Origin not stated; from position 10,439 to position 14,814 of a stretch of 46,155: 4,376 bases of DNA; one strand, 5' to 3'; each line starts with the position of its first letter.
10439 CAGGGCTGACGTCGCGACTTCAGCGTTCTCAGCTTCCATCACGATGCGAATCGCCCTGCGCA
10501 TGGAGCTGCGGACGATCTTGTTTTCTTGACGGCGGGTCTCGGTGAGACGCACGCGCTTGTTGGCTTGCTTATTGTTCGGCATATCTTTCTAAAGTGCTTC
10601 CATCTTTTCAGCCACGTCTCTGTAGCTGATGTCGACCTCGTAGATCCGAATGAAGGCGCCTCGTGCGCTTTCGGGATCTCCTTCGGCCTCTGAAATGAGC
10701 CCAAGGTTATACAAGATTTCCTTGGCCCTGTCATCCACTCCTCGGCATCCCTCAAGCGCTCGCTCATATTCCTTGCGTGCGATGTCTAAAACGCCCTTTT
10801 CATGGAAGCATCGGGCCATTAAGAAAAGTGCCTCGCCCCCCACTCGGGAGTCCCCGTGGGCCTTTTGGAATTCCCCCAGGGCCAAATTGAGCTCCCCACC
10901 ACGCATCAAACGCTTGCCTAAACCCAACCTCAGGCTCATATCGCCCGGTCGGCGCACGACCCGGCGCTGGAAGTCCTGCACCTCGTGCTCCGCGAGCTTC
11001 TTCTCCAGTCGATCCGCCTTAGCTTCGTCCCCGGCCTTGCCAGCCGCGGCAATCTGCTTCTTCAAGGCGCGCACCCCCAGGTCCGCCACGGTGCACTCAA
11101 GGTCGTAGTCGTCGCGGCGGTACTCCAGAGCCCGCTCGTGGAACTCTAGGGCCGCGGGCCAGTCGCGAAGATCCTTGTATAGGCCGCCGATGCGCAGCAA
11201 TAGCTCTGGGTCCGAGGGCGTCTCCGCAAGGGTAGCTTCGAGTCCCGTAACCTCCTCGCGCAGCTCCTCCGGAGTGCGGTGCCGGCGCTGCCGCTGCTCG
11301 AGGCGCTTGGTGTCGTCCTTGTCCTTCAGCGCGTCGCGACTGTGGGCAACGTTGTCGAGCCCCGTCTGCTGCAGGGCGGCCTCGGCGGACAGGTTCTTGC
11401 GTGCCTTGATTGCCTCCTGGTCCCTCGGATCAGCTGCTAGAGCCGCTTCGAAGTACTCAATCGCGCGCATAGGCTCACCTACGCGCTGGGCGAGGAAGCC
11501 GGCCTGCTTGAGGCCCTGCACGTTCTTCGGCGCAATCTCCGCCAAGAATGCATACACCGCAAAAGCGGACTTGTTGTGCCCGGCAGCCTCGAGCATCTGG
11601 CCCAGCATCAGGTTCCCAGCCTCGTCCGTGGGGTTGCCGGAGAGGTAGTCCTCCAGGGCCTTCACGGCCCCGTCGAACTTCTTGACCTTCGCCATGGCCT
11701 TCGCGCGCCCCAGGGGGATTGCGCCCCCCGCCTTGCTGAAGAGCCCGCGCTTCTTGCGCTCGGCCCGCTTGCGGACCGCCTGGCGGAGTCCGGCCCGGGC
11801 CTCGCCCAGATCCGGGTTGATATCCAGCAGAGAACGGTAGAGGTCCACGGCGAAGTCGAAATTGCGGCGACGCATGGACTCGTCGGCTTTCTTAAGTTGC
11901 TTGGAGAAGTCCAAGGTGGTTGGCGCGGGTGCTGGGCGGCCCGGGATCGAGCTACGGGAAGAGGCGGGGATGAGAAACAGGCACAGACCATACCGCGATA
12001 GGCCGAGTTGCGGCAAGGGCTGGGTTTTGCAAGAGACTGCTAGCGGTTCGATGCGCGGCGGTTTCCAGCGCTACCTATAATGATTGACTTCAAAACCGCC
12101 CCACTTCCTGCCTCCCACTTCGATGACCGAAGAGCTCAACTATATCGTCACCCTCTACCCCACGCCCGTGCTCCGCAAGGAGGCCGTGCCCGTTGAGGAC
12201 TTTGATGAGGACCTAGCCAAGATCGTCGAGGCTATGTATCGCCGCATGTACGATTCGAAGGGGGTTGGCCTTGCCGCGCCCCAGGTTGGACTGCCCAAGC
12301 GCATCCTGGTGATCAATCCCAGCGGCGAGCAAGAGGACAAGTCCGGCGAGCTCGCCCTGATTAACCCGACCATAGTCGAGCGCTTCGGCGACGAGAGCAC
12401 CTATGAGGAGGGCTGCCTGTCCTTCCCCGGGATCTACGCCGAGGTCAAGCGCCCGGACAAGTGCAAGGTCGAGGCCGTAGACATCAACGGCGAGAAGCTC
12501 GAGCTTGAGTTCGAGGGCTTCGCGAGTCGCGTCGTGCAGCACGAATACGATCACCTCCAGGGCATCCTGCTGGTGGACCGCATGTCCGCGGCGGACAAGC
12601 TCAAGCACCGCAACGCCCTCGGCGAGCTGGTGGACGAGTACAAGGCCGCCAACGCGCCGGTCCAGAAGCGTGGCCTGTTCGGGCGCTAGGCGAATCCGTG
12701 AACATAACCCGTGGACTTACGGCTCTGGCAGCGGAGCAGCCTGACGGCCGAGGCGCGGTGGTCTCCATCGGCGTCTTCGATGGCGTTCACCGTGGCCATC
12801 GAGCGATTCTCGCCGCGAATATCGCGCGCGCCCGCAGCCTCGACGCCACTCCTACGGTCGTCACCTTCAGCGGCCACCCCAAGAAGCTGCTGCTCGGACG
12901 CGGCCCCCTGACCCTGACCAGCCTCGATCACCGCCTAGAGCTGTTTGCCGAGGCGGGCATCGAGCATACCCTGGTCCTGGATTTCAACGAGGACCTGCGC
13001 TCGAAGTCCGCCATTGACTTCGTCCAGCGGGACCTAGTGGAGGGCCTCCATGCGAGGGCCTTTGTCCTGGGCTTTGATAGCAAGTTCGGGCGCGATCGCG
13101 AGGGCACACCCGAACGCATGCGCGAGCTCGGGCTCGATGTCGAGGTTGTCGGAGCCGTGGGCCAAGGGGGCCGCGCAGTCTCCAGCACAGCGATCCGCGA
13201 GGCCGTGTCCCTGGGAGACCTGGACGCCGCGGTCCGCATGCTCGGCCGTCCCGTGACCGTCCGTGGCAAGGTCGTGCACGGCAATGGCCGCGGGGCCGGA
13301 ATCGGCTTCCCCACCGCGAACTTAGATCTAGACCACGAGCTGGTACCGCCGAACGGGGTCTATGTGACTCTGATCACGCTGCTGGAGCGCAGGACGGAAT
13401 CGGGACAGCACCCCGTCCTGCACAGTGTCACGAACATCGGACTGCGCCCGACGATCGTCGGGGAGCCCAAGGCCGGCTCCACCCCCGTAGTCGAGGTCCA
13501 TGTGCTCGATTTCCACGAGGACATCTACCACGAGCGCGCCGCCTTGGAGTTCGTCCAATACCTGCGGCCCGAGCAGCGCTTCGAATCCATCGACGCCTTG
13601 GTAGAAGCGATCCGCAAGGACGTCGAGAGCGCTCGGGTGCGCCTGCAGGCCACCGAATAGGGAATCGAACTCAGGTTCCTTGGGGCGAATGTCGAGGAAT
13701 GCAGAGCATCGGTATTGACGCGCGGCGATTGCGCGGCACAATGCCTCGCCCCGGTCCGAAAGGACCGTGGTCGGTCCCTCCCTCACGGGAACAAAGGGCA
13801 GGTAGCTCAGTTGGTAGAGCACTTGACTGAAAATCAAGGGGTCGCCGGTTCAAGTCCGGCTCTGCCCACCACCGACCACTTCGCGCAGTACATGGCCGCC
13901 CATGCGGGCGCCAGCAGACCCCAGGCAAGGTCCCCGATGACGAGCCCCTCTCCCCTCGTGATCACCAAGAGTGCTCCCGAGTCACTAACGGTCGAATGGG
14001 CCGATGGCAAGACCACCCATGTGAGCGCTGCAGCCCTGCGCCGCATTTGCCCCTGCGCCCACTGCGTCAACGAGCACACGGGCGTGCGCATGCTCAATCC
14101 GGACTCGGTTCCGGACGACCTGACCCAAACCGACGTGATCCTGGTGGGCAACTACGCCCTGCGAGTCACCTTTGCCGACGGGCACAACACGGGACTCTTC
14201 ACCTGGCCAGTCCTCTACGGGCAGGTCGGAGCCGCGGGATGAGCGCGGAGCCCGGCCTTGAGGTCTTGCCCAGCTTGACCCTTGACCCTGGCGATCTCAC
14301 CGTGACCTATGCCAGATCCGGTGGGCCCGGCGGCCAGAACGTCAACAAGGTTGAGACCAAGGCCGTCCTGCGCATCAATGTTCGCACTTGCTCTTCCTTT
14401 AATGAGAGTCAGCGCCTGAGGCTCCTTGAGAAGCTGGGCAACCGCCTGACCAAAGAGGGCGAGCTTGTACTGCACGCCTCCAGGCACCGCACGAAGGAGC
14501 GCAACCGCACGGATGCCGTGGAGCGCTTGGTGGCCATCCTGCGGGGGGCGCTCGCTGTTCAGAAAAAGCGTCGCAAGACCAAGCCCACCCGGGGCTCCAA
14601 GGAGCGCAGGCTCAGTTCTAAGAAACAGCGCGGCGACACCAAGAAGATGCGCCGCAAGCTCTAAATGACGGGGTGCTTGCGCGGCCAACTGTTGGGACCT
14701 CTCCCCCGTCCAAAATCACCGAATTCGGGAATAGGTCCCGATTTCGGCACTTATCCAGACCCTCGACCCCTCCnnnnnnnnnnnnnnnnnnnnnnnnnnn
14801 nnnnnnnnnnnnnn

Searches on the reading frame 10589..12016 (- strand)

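Call 55: search_protein_families(library=pfam, proteins=[window:10589-12016:-], max_evalue=0.00001)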
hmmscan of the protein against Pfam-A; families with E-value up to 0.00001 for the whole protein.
window:10589-12016:- (475 aa): 11 families
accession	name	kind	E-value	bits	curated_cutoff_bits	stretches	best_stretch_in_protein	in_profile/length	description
PF13428.12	TPR_14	-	2.8e-14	52.6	23.5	0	169-205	4-40/44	Tetratricopeptide repeat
PF07719.23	TPR_2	-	4e-13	48.8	27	0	169-199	4-34/34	Tetratricopeptide repeat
PF13424.12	TPR_12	-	5.1e-12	46.3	30.1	0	397-461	6-74/77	Tetratricopeptide repeat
PF14559.12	TPR_19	-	4.3e-11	43.4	25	0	112-170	5-65/68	Tetratricopeptide repeat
PF13176.12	TPR_7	-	7.8e-11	41.6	27.9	0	273-303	2-32/36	Tetratricopeptide repeat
PF13432.12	TPR_16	-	8.7e-11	42.5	32.7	0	411-457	14-55/65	Tetratricopeptide repeat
PF00515.34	TPR_1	-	1.1e-10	41.3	27.8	0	271-302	2-33/34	Tetratricopeptide repeat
PF13371.12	TPR_9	-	2.6e-08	34.2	35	1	142-207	5-70/73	Tetratricopeptide repeat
PF23914.1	TPR_CcmH_CycH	-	8.7e-08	32.6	42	0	236-317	16-97/158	Cytochrome c-type biogenesis protein H TPR domain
PF13181.12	TPR_8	-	2.5e-07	30.7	25.7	0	184-198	19-33/34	Tetratricopeptide repeat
PF13431.12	TPR_17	-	8.2e-07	29.3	24.4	0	160-187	7-34/34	Tetratricopeptide repeat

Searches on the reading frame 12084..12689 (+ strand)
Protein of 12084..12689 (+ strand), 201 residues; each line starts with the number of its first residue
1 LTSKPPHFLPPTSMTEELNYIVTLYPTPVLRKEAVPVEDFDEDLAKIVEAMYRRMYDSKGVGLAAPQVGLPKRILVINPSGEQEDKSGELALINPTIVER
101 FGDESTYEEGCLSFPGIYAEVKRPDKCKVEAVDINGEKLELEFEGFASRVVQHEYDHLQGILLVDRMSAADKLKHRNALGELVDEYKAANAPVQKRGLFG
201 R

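Call 56: search_protein_families(library=pfam, proteins=[window:12084-12689:+], max_evalue=0.00001)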
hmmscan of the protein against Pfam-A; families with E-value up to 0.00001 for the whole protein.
window:12084-12689:+ (201 aa): 1 family
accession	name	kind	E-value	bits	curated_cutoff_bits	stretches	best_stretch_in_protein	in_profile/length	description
PF01327.26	Pep_deformylase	-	5.7e-53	179.1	22.8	1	22-171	4-154/156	Polypeptide deformylase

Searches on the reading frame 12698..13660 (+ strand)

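Call 55: search_protein_families(library=pfam, proteins=[window:12698-13660:+], max_evalue=0.00001)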
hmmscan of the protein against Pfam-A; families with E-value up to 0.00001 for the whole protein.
window:12698-13660:+ (320 aa): 2 families
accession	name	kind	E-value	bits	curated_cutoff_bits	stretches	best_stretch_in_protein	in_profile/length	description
PF06574.18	FAD_syn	-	8.6e-39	133.3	27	1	16-165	4-158/158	FAD synthetase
PF01687.23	Flavokinase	-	9.5e-39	132.9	19.6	1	182-314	1-122/124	Riboflavin kinase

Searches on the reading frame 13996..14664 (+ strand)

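Call 56: search_protein_families(library=pfam, proteins=[window:13996-14664:+], max_evalue=0.00001)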
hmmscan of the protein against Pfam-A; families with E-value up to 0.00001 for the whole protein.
window:13996-14664:+ (222 aa): 1 family
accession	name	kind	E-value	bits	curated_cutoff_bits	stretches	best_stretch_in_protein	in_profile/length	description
PF00472.26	RF-1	-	7e-18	65.1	35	1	94-219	5-116/116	RF-1 domain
